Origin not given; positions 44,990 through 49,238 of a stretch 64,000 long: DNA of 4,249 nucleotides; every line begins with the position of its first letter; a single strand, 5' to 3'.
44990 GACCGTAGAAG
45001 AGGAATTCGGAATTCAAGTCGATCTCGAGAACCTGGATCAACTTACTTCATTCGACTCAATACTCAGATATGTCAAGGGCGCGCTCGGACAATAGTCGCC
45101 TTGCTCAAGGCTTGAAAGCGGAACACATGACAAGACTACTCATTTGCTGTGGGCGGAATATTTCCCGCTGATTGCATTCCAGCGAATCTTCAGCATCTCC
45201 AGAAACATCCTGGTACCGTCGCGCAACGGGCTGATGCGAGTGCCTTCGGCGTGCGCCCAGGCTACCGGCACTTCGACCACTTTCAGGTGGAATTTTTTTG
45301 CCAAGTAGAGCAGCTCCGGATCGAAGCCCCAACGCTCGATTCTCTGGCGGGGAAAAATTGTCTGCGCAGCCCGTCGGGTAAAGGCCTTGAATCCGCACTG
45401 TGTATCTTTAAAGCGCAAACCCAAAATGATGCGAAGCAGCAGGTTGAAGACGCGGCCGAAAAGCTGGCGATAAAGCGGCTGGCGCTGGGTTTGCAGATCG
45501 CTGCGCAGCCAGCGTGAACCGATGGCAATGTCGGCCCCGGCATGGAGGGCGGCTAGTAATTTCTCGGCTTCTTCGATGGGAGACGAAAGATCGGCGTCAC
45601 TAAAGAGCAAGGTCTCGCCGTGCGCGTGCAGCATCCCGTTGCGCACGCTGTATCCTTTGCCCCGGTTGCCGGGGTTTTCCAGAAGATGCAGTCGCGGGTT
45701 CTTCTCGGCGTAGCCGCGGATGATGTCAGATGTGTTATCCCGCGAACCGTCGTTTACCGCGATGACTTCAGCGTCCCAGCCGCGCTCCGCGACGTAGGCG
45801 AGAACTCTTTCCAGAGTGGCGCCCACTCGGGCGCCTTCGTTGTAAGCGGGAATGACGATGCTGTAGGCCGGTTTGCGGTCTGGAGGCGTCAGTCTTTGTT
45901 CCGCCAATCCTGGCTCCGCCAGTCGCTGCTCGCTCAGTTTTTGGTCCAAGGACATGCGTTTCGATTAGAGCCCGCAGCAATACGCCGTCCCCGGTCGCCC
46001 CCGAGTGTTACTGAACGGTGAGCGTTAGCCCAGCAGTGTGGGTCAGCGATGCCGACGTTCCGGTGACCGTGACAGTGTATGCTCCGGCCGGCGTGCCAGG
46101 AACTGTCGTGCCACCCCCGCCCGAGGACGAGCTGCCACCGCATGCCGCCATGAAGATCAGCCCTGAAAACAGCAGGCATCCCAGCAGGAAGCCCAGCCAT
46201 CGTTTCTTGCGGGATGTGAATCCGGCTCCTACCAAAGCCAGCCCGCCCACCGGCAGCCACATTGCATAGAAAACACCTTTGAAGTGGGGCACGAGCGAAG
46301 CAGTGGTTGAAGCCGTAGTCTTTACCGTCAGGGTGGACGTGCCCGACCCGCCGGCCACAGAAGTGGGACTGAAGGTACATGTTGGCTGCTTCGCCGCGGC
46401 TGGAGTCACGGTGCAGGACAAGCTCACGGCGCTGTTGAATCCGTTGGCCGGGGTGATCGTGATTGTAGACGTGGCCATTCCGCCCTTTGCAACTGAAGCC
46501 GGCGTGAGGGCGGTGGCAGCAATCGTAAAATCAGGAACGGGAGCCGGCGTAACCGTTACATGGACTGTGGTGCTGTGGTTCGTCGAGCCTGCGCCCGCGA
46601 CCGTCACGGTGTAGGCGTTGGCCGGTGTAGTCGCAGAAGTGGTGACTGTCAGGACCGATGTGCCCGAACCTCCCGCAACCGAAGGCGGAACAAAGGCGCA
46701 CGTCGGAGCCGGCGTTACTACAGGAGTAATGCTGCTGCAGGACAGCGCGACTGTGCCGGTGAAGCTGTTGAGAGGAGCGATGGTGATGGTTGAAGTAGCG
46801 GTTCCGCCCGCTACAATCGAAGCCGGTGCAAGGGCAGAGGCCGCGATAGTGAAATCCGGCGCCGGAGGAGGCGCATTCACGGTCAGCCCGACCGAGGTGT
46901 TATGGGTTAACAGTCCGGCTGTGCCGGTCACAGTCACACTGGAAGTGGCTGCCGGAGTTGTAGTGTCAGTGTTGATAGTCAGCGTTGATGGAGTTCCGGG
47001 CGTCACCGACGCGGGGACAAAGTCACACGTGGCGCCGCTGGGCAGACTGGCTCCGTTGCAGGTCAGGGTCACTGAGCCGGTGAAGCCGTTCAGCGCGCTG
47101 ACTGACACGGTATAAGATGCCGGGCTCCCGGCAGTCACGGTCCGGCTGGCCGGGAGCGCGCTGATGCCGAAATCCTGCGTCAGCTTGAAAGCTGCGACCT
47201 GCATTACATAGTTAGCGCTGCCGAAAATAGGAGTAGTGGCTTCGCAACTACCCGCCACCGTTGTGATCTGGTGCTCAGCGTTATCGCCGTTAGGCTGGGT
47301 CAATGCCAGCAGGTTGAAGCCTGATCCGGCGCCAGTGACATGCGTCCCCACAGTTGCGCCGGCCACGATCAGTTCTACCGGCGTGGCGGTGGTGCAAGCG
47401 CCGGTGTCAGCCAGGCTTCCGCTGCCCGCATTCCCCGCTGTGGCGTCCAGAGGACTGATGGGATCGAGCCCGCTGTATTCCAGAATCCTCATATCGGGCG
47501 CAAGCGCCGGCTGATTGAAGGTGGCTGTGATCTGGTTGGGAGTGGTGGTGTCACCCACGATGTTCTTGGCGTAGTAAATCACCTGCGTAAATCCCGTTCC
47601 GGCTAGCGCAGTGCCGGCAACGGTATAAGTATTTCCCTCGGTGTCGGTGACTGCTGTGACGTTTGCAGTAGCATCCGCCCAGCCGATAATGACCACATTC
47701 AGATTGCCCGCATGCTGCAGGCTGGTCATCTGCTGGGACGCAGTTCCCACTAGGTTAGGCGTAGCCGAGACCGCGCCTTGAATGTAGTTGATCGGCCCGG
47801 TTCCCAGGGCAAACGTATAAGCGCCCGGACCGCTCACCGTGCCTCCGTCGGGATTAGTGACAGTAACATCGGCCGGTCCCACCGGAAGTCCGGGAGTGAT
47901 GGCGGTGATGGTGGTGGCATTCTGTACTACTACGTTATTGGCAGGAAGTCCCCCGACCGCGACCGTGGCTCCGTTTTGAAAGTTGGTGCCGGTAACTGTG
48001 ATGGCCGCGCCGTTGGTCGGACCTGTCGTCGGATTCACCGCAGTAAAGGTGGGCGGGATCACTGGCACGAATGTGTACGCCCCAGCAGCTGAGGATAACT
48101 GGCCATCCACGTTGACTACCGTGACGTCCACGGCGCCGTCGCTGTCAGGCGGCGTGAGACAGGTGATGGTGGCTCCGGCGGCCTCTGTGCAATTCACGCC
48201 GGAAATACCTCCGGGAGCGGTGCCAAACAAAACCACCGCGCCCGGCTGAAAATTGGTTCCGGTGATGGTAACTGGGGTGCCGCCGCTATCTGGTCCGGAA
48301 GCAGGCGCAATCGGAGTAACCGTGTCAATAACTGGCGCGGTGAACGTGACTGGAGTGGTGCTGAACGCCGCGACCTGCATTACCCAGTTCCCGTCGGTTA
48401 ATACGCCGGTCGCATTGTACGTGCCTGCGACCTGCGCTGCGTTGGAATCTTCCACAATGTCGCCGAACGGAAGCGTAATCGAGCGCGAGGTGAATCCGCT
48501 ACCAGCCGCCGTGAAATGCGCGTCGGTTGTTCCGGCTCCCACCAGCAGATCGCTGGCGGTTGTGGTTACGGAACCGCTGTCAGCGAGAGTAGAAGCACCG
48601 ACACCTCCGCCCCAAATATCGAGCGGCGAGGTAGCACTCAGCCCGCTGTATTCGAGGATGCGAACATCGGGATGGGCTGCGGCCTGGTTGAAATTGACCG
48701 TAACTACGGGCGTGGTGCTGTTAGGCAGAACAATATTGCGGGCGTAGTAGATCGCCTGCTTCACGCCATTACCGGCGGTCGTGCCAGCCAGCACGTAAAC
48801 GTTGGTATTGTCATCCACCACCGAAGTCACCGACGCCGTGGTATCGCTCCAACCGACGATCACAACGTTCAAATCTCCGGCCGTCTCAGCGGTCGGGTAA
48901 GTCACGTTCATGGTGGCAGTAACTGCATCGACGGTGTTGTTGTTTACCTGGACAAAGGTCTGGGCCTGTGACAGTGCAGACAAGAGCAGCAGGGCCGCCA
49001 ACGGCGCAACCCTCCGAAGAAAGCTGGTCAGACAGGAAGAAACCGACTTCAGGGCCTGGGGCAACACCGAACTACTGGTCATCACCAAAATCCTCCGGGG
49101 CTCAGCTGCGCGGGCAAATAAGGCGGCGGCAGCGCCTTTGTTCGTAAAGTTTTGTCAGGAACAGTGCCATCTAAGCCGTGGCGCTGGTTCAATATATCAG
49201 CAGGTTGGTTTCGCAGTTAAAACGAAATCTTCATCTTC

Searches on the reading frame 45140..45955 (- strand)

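Call 14: search_protein_families(library=pfam, proteins=[window:45140-45955:-], max_evalue=0.00001)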
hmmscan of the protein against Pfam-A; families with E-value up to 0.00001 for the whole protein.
window:45140-45955:- (271 aa): 2 families
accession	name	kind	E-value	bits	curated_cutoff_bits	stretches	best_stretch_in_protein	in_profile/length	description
PF00535.33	Glycos_transf_2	-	1.7e-31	109.9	23.3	1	32-201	1-168/168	Glycosyl transferase family 2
PF13641.12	Glyco_tranf_2_3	-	5.2e-08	33.6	27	1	29-163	1-137/230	Glycosyltransferase like family 2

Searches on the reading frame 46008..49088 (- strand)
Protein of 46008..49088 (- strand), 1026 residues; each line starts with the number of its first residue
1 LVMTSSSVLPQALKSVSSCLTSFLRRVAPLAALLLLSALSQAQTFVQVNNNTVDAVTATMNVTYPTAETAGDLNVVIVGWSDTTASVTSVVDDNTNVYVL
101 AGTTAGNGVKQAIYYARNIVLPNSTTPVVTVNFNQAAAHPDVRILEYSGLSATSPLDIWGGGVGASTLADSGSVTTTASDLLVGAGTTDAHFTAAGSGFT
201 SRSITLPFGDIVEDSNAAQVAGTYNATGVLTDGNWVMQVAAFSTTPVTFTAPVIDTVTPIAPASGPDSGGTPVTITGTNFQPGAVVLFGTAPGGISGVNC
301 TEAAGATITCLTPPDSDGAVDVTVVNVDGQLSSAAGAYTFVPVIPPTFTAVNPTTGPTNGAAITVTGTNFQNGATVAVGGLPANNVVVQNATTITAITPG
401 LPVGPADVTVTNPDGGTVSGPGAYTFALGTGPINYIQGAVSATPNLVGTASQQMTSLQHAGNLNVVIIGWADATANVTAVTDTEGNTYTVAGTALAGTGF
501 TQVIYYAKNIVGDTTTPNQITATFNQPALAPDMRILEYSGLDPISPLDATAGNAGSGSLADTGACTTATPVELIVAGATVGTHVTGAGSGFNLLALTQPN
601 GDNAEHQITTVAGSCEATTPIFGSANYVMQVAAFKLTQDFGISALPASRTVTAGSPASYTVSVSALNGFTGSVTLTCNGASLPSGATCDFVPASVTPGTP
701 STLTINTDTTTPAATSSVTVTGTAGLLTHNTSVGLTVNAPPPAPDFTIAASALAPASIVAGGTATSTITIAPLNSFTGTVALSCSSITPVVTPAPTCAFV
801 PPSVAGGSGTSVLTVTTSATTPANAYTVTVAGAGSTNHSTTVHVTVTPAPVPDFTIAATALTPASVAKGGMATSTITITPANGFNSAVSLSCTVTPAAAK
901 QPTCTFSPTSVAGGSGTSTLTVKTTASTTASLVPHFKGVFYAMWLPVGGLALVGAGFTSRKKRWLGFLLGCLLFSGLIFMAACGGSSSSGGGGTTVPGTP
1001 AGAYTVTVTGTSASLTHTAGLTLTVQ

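Call 14: search_protein_families(library=pfam, proteins=[window:46008-49088:-], max_evalue=0.00001)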
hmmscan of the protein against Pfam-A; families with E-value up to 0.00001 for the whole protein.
window:46008-49088:- (1026 aa): 1 family
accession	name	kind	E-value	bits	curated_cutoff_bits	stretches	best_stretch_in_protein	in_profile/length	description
PF01833.30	TIG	-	6.1e-21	74.6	20.9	2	256-340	2-84/84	IPT/TIG domain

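Call 51: search_protein_families(library=ncbifam, proteins=[window:46008-49088:-], max_evalue=0.001)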
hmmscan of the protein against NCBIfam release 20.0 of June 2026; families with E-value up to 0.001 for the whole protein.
window:46008-49088:- (1026 aa): 2 families
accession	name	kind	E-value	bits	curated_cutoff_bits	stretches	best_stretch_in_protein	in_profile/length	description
NF058595.1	invert_tail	domain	1.2e-27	96.5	37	1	917-1026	2-113/113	lipo-invert putative C-terminal anchoring domain-containing protein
NF058597.1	CoaZ_rpt_PGGG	domain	8e-10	38.7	30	2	346-423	3-85/88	choice-of-anchor Z repeating domain-containing protein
